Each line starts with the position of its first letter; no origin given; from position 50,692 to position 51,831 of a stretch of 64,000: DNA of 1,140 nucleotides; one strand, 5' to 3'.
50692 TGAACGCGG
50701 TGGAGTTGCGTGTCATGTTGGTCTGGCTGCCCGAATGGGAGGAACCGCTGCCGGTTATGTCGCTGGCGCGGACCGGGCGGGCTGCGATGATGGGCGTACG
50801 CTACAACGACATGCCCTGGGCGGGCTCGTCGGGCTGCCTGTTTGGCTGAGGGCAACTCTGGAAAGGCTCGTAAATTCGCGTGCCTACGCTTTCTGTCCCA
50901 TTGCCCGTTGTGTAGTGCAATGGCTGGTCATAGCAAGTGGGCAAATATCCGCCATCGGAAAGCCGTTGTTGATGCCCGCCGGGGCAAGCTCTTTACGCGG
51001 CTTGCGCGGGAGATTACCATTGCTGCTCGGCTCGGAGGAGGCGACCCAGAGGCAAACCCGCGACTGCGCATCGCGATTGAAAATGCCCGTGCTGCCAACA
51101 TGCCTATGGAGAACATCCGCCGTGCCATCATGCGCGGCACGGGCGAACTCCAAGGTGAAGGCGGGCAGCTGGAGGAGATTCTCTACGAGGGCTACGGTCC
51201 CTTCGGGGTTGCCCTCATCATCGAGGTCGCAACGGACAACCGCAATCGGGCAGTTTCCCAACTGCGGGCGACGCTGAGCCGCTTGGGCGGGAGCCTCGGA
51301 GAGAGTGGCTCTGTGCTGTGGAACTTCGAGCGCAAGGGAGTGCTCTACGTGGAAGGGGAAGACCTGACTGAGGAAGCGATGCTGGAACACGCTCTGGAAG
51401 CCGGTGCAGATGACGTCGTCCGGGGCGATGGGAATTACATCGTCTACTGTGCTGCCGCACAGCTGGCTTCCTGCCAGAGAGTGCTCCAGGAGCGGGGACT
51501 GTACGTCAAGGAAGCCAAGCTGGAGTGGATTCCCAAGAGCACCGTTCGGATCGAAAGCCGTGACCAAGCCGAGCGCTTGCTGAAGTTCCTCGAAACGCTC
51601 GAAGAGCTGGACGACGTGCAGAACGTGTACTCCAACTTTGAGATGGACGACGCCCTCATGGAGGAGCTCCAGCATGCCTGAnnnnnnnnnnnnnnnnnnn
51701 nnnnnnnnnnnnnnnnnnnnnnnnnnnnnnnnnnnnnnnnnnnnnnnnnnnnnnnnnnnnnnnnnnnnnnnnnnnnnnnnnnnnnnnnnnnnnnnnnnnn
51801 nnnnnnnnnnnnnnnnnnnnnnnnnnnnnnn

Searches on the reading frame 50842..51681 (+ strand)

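Call 49: search_protein_families(library=pfam, proteins=[window:50842-51681:+], max_evalue=0.001)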
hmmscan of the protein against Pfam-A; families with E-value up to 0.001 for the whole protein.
window:50842-51681:+ (279 aa): 2 families
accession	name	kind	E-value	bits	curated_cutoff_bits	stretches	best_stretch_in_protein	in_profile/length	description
PF01709.26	Transcrip_reg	-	1.2e-54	184.8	27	1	110-266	1-160/160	TACO1/YebC second and third domain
PF20772.2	TACO1_YebC_N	-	3.5e-33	114.3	36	1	31-102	1-73/73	TACO1/YebC protein N-terminal domain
